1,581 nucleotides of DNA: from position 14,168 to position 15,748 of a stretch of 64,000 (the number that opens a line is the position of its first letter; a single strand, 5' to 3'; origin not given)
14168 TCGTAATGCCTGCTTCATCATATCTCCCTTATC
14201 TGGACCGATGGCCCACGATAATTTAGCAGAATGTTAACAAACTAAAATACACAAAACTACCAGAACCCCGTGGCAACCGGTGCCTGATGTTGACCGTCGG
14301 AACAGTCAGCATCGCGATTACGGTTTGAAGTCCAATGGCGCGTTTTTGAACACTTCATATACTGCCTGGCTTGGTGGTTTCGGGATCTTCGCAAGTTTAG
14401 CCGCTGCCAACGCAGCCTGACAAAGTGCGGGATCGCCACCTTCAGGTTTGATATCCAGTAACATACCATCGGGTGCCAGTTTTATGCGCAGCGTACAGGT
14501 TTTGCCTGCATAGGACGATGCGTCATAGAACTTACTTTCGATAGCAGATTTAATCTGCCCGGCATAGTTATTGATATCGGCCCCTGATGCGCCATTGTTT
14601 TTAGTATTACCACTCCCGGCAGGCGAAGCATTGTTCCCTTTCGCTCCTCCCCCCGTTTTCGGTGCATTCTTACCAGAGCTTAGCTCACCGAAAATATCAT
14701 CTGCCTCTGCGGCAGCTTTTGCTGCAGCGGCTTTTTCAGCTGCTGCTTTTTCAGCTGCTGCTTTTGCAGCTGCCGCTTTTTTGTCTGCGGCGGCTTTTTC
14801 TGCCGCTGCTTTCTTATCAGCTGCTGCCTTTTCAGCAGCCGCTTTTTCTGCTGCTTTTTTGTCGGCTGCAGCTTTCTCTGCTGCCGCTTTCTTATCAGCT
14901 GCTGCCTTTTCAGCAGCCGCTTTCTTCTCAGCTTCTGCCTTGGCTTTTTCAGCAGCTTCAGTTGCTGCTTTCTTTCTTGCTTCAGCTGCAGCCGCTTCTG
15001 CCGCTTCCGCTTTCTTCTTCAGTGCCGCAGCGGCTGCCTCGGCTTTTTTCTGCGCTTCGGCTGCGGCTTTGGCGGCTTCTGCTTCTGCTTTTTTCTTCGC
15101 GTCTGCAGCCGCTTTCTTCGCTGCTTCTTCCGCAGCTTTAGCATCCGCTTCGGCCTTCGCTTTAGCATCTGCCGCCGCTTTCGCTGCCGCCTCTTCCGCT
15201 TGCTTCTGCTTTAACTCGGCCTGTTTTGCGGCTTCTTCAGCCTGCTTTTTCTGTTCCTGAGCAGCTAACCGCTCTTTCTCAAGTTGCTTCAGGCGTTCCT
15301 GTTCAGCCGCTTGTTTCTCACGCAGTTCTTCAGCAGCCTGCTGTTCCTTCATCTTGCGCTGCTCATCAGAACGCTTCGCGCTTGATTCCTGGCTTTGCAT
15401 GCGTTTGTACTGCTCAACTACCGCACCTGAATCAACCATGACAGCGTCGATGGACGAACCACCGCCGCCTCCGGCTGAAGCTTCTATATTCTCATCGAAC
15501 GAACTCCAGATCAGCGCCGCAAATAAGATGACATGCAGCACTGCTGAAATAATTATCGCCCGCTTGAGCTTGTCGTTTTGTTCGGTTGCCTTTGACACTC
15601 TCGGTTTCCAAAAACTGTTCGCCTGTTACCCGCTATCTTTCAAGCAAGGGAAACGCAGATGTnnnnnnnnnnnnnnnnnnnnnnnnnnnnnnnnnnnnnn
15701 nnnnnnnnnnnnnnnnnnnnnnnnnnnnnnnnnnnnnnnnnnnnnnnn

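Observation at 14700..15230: Slippage-prone tandem repeats in tolA domain II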

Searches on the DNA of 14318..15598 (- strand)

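Call 4: search_dna_similar(query=window:14318-15598:-, collection=ecoli_genomes, mode=near, max_rows=40, rows=spread)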
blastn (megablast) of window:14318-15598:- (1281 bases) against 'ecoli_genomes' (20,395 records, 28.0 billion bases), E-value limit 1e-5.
Records with a match: 5425; places in all: 5429; records where one place covers at least 80% of the query: 5421.
Genomes with a match: 5425 of 5426; with a place that covers at least 80% of the query: 5421. Places per genome that has any: lowest 1, median 1, highest 2. On chromosomes: 5427 places; on plasmids: 2.
Best place of each record, by identity: >=99% 7; 95-99% 4626; 90-95% 790; 80-90% 2.
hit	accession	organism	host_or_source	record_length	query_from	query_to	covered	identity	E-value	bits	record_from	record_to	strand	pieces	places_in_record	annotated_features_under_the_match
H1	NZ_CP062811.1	Escherichia coli strain Res13-Sevr-PER07-33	Sus scrofa domesticus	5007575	1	1281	100%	99.3%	0e+0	2316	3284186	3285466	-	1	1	tolA: cell envelope integrity protein TolA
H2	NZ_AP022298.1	Escherichia coli strain BEC1-S17-ESBL-09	-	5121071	1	1281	100%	98.0%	0e+0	2207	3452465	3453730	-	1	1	tolA: cell envelope integrity protein TolA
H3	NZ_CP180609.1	Escherichia coli strain PS1Phumofeces1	Homo sapiens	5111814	1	1281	100%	97.9%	0e+0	2202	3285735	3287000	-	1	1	tolA: cell envelope integrity protein TolA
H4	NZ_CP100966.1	Escherichia coli strain ET350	Hoplobatrachus rugulosus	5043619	1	1281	100%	97.7%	0e+0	2196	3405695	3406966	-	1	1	tolA: cell envelope integrity protein TolA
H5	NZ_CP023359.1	Escherichia coli strain 1943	canine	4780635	1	1281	100%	97.7%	0e+0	2191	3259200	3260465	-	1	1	tolA: cell envelope integrity protein TolA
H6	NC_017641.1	Escherichia coli UMNK88 strain UMNK88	porcine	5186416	1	1281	100%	97.7%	0e+0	2191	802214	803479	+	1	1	tolA: cell envelope integrity protein TolA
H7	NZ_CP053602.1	Escherichia coli BL21(DE3) strain BL21(DE3)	not applicable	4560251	1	1281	100%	97.7%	0e+0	2191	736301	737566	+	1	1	tolA: cell envelope integrity protein TolA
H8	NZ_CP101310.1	Escherichia coli strain 99-3311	Homo sapiens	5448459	1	1281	100%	97.7%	0e+0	2191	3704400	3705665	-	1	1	tolA: cell envelope integrity protein TolA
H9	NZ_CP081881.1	Escherichia coli strain WW2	sludge from the aeration tanks of urban ...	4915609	1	1281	100%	97.7%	0e+0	2191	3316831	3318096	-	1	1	tolA: cell envelope integrity protein TolA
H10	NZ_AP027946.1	Escherichia coli strain VE-F10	-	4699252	1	1281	100%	97.7%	0e+0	2191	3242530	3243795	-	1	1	tolA: cell envelope integrity protein TolA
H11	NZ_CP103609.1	Escherichia coli strain 4314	Homo sapiens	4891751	1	1281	100%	97.7%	0e+0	2191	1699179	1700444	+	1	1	tolA: cell envelope integrity protein TolA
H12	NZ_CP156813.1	Escherichia coli strain PKF8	Milvus migrans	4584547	1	1281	100%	97.7%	0e+0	2191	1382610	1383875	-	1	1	tolA: cell envelope integrity protein TolA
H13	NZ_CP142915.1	Escherichia coli strain B19374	seawater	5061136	1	1281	100%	97.7%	0e+0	2191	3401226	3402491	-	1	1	tolA: cell envelope integrity protein TolA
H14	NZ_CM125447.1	Escherichia coli strain T177A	pig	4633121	1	1281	100%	97.7%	0e+0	2191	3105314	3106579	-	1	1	tolA: cell envelope integrity protein TolA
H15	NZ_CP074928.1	Escherichia coli strain 07_3636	Homo sapiens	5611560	1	1281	100%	97.7%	0e+0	2191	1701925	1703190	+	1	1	tolA: cell envelope integrity protein TolA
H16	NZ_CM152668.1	Escherichia coli strain ij001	Clinical specimen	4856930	1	1281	100%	97.7%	0e+0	2191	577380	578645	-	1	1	tolA: cell envelope integrity protein TolA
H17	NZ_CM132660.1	Escherichia coli strain C600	lab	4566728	1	1281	100%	97.7%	0e+0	2191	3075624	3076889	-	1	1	tolA: cell envelope integrity protein TolA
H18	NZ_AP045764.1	Escherichia coli strain 23CRST007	Homo sapiens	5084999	1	1281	100%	97.7%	0e+0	2191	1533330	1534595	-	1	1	tolA: cell envelope integrity protein TolA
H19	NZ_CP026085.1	Escherichia coli strain DH5alpha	-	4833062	1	1281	100%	97.7%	0e+0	2185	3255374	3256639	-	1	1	tolA: cell envelope integrity protein TolA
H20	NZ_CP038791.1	Escherichia coli strain PF9285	bovine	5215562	1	1281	100%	97.7%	0e+0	2185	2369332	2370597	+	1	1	tolA: cell envelope integrity protein TolA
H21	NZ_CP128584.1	Escherichia coli strain VG48B2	farm environment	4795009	1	1281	100%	97.7%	0e+0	2185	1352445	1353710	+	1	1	tolA: cell envelope integrity protein TolA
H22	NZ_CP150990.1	Escherichia coli strain CUVET16-559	Cat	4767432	1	1281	100%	97.7%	0e+0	2185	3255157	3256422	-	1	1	tolA: cell envelope integrity protein TolA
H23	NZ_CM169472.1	Escherichia coli strain ESDR8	hospital sewage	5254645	1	1281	100%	97.7%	0e+0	2185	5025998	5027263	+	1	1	tolA: cell envelope integrity protein TolA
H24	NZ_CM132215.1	Escherichia coli strain L16-131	lake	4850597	1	1281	100%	97.7%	0e+0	2185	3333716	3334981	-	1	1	tolA: cell envelope integrity protein TolA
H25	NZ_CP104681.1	Escherichia coli strain 2022CK-00450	Homo sapiens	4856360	1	1281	100%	97.6%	0e+0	2180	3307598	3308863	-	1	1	tolA: cell envelope integrity protein TolA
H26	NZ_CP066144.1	Escherichia coli strain ZLWT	pig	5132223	1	1281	100%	97.3%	0e+0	2163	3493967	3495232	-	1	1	tolA: cell envelope integrity protein TolA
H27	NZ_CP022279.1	Escherichia coli strain STEC299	Marmota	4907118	1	1281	100%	97.3%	0e+0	2158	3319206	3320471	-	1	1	tolA: cell envelope integrity protein TolA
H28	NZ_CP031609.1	Escherichia coli strain N3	Homo sapiens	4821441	1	1281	100%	96.8%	0e+0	2250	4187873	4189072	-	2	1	tolA: cell envelope integrity protein TolA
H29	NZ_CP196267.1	Escherichia coli strain AH20I049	Homo sapiens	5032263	1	1281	100%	96.3%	0e+0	2078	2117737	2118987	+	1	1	tolA: cell envelope integrity protein TolA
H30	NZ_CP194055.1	Escherichia coli strain ATCC 43894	laboratory stock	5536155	1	1281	100%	95.9%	0e+0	2168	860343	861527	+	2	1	tolA: cell envelope integrity protein TolA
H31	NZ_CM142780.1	Escherichia coli strain GPEC1352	chicken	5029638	1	1281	100%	95.6%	0e+0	2058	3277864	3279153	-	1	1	tolA: cell envelope integrity protein TolA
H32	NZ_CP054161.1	Escherichia coli strain STO_Bone2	Homo sapiens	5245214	1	1281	100%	95.2%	0e+0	2039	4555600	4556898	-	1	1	tolA: cell envelope integrity protein TolA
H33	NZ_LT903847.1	Escherichia coli O127:H6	Homo sapiens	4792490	1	1281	100%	95.1%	0e+0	2106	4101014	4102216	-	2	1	tolA: cell envelope integrity protein TolA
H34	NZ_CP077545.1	Escherichia coli O111:H8 strain 08-4347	Homo sapiens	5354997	1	1281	100%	95.1%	0e+0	2164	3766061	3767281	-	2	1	tolA: cell envelope integrity protein TolA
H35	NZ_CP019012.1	Escherichia coli strain Ecol_AZ161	Homo sapiens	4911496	1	1281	100%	93.6%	0e+0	1929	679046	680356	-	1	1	tolA: cell envelope integrity protein TolA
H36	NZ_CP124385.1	Escherichia coli strain AVS0153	environmental: river near WWTP effluent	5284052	1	1281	100%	93.6%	0e+0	1929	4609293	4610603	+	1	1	tolA: cell envelope integrity protein TolA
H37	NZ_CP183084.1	Escherichia coli strain 439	Homo sapiens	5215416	1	1281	100%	93.6%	0e+0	1929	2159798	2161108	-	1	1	tolA: cell envelope integrity protein TolA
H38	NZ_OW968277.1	Escherichia coli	Homo sapiens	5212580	1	1281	100%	93.6%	0e+0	1929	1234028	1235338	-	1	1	tolA: cell envelope integrity protein TolA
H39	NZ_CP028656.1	Escherichia coli strain 121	cattle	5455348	1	1281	100%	92.8%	0e+0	1796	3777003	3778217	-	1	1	tolA: cell envelope integrity protein TolA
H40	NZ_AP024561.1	Escherichia coli strain NIPH17_0036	Homo sapiens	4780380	1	1281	62%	93.3%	3e-174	1139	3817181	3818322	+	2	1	tolA: cell envelope integrity protein TolA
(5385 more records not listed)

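Call 7: get_annotated_region(hit=H1, flank=300)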
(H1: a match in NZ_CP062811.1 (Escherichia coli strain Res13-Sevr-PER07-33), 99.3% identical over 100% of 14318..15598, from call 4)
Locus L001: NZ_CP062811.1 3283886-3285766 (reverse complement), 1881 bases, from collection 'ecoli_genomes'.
description: Escherichia coli strain Res13-Sevr-PER07-33 chromosome, complete genome
organism: Escherichia coli strain Res13-Sevr-PER07-33 (NCBI taxid 562)
replicon: chromosome; assembly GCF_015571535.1
host: Sus scrofa domesticus; source: feces; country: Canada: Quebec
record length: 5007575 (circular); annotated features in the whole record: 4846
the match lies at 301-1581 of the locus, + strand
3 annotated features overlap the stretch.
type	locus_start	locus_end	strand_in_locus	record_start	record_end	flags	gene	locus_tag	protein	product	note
CDS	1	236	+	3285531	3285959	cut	tolR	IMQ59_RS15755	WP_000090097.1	colicin uptake protein TolR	-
CDS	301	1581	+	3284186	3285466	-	tolA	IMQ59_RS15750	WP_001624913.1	cell envelope integrity protein TolA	-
CDS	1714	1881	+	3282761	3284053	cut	tolB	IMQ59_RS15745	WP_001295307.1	Tol-Pal system beta propeller repeat protein TolB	-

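Call 8: get_annotated_region(hit=H17, flank=300)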
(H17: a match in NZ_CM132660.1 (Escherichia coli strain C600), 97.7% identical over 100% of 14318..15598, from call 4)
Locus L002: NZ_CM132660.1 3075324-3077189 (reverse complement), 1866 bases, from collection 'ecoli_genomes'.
description: Escherichia coli strain C600 chromosome, whole genome shotgun sequence
organism: Escherichia coli strain C600 (NCBI taxid 562)
replicon: chromosome; assembly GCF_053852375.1
host: -; source: lab; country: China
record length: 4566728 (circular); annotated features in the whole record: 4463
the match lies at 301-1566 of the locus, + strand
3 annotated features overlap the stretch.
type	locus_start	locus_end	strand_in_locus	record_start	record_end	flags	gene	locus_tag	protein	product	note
CDS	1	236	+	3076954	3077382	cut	tolR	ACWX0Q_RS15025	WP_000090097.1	colicin uptake protein TolR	-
CDS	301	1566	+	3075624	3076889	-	tolA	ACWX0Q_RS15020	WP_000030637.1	cell envelope integrity protein TolA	-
CDS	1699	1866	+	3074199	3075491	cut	tolB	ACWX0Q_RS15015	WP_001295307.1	Tol-Pal system beta propeller repeat protein TolB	-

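Call 9: get_annotated_region(hit=H4, flank=300)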
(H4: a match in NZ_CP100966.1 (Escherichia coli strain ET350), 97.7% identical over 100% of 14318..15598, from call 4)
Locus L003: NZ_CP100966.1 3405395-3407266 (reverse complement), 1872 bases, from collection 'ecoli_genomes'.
description: Escherichia coli strain ET350 chromosome, complete genome
organism: Escherichia coli strain ET350 (NCBI taxid 562)
replicon: chromosome; assembly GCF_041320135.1
host: Hoplobatrachus rugulosus; source: feces; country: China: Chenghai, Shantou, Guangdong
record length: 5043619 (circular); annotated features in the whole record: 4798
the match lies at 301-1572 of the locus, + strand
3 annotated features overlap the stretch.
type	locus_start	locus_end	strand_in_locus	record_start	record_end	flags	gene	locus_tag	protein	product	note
CDS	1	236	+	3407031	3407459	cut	tolR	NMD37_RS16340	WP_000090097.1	colicin uptake protein TolR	-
CDS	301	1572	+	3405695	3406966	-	tolA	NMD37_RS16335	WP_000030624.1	cell envelope integrity protein TolA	-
CDS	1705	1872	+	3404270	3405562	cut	tolB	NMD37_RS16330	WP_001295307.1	Tol-Pal system beta propeller repeat protein TolB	-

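Call 10: get_annotated_region(hit=H28, flank=300)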
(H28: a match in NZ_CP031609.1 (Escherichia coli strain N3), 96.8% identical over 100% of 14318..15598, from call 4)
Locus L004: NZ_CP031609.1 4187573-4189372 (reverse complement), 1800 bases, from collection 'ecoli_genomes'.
description: Escherichia coli strain N3 chromosome, complete genome
organism: Escherichia coli strain N3 (NCBI taxid 562)
replicon: chromosome; assembly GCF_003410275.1
host: Homo sapiens; source: Rectal swab; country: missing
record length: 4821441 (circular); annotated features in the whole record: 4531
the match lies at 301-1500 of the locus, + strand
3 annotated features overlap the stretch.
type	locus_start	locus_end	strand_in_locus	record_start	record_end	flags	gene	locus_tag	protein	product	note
CDS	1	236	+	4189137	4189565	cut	tolR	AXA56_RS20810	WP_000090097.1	colicin uptake protein TolR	-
CDS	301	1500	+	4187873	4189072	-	tolA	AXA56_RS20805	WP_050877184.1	cell envelope integrity protein TolA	-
CDS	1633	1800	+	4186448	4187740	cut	tolB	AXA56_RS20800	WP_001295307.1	Tol-Pal system beta propeller repeat protein TolB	-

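Call 11: get_annotated_region(hit=H29, flank=300)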
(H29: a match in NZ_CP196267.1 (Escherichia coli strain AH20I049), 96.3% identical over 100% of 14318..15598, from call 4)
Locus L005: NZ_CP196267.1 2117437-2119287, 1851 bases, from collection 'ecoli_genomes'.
description: Escherichia coli strain AH20I049 chromosome, complete genome
organism: Escherichia coli strain AH20I049 (NCBI taxid 562)
replicon: chromosome; assembly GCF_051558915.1
host: Homo sapiens; source: blood; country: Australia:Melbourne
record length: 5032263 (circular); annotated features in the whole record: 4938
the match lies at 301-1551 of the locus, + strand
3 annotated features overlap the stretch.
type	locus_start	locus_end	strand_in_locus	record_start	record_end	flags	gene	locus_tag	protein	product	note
CDS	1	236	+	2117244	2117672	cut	tolR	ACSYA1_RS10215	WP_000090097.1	colicin uptake protein TolR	-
CDS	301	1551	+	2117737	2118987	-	tolA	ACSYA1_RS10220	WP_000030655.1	cell envelope integrity protein TolA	-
CDS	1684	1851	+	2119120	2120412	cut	tolB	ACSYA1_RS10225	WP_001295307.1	Tol-Pal system beta propeller repeat protein TolB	-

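Call 12: get_annotated_region(hit=H30, flank=300)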
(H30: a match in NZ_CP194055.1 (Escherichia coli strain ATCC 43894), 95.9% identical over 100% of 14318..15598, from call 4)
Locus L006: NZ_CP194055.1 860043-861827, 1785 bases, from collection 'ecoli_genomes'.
description: Escherichia coli strain ATCC 43894 chromosome, complete genome
organism: Escherichia coli strain ATCC 43894 (NCBI taxid 562)
replicon: chromosome; assembly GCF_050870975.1
host: -; source: laboratory stock; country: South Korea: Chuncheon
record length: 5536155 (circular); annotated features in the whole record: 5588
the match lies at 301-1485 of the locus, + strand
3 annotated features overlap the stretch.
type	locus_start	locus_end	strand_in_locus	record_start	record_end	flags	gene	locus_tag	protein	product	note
CDS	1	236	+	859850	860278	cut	tolR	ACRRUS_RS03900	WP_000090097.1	colicin uptake protein TolR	-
CDS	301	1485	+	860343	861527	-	tolA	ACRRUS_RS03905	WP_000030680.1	cell envelope integrity protein TolA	-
CDS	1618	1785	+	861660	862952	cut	tolB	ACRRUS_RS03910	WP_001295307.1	Tol-Pal system beta propeller repeat protein TolB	-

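Call 13: get_annotated_region(hit=H31, flank=300)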
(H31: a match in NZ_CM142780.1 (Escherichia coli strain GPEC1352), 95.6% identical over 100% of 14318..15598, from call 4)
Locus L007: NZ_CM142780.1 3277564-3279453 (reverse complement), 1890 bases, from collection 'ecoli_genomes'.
description: Escherichia coli strain GPEC1352 chromosome, whole genome shotgun sequence
organism: Escherichia coli strain GPEC1352 (NCBI taxid 562)
replicon: chromosome; assembly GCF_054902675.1
host: -; source: chicken; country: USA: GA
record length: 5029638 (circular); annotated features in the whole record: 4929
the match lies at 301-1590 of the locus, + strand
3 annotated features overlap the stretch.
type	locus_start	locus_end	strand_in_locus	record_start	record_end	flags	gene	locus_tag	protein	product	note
CDS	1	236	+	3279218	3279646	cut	tolR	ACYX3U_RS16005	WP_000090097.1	colicin uptake protein TolR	-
CDS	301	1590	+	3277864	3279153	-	tolA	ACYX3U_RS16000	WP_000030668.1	cell envelope integrity protein TolA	-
CDS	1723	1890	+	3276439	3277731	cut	tolB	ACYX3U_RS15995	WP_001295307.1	Tol-Pal system beta propeller repeat protein TolB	-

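Call 14: get_annotated_region(hit=H32, flank=300)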
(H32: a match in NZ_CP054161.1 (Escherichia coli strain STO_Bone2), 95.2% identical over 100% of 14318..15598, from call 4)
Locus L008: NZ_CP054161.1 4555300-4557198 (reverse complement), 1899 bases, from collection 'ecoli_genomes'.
description: Escherichia coli strain STO_Bone2 chromosome, complete genome
organism: Escherichia coli strain STO_Bone2 (NCBI taxid 562)
replicon: chromosome; assembly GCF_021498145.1
host: Homo sapiens; source: bone infection of foot; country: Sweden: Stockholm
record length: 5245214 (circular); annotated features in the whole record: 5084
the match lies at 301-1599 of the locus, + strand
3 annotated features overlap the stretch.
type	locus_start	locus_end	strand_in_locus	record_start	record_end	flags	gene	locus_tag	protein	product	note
CDS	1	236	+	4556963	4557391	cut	tolR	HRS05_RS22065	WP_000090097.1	colicin uptake protein TolR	-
CDS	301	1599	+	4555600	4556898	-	tolA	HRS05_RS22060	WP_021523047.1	cell envelope integrity protein TolA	-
CDS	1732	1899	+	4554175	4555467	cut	tolB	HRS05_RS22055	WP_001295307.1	Tol-Pal system beta propeller repeat protein TolB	-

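Call 15: get_annotated_region(hit=H33, flank=300)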
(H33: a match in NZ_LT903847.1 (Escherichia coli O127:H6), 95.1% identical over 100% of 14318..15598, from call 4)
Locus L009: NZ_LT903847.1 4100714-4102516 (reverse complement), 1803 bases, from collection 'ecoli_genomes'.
description: Escherichia coli O127:H6 isolate EPEC1 chromosome 1, complete sequence
organism: Escherichia coli O127:H6 (NCBI taxid 168807)
replicon: chromosome; assembly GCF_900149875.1
host: Homo sapiens; source: Artificial construct derived from EPEC E2348/69 variety 2; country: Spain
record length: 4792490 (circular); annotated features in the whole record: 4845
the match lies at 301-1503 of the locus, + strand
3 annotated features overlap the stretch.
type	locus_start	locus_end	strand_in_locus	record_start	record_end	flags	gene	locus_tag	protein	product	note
CDS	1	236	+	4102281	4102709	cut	tolR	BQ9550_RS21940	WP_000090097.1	colicin uptake protein TolR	-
CDS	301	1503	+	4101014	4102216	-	tolA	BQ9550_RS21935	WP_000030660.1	cell envelope integrity protein TolA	-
CDS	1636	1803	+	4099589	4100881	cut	tolB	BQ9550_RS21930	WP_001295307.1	Tol-Pal system beta propeller repeat protein TolB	-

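Call 16: get_annotated_region(hit=H34, flank=300)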
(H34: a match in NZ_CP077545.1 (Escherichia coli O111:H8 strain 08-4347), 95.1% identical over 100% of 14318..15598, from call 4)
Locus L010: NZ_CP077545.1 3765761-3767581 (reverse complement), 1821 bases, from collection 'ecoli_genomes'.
description: Escherichia coli O111:H8 strain 08-4347 chromosome, complete genome
organism: Escherichia coli O111:H8 strain 08-4347 (NCBI taxid 991910)
replicon: chromosome; assembly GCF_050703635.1
host: Homo sapiens; source: missing; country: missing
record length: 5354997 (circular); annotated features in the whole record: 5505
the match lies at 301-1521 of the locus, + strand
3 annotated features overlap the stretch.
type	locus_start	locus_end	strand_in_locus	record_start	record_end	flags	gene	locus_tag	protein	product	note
CDS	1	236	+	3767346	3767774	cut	tolR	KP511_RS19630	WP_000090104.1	colicin uptake protein TolR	-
CDS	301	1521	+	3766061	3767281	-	tolA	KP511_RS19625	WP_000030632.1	cell envelope integrity protein TolA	-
CDS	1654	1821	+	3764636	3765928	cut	tolB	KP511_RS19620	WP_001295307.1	Tol-Pal system beta propeller repeat protein TolB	-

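Call 17: get_annotated_region(hit=H35, flank=300)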
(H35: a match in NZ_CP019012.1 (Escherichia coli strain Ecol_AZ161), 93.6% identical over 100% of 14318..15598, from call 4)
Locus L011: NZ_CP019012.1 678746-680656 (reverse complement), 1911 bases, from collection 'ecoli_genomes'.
description: Escherichia coli strain Ecol_AZ161 chromosome, complete genome
organism: Escherichia coli strain Ecol_AZ161 (NCBI taxid 562)
replicon: chromosome; assembly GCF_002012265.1
host: Homo sapiens; source: not applicable; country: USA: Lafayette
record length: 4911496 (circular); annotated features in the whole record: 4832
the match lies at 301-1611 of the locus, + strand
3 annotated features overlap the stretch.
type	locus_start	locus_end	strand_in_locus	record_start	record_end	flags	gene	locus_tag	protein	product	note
CDS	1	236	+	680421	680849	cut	tolR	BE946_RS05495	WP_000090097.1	colicin uptake protein TolR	-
CDS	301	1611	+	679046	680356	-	tolA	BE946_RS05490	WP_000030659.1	cell envelope integrity protein TolA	-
CDS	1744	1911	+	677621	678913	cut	tolB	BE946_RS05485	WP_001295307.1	Tol-Pal system beta propeller repeat protein TolB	-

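Call 18: get_annotated_region(hit=H39, flank=300)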
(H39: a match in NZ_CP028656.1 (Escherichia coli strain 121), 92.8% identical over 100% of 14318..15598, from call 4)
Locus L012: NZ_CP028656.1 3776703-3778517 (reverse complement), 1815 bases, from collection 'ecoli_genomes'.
description: Escherichia coli strain 121 chromosome, complete genome
organism: Escherichia coli strain 121 (NCBI taxid 562)
replicon: chromosome; assembly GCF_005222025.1
host: -; source: cattle; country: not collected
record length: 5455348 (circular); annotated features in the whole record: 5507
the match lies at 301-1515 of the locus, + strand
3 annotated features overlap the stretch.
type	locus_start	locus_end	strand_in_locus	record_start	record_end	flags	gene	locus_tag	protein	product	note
CDS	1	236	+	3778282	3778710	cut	tolR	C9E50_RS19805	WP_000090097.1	colicin uptake protein TolR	-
CDS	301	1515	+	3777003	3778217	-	tolA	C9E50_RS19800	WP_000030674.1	cell envelope integrity protein TolA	-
CDS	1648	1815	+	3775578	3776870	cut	tolB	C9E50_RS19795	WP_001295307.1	Tol-Pal system beta propeller repeat protein TolB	-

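Call 19: get_annotated_region(hit=H40, flank=600)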
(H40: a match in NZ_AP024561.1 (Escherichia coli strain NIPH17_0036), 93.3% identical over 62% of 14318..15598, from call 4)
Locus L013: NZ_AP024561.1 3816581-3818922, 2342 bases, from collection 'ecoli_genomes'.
description: Escherichia coli strain NIPH17_0036 chromosome, complete genome
organism: Escherichia coli strain NIPH17_0036 (NCBI taxid 562)
replicon: chromosome; assembly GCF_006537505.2
host: Homo sapiens; source: -; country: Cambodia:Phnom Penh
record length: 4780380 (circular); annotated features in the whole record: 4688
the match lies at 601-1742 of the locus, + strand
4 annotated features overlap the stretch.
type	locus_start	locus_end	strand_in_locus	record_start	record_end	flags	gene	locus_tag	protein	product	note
CDS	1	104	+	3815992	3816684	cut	tolQ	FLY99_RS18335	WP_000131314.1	Tol-Pal system protein TolQ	-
CDS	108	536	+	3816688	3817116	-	tolR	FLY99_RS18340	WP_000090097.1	colicin uptake protein TolR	-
CDS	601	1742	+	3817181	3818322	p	tolA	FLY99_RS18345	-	cell envelope integrity protein TolA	frameshifted; internal stop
CDS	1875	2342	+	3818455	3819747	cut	tolB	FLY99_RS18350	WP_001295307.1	Tol-Pal system beta propeller repeat protein TolB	-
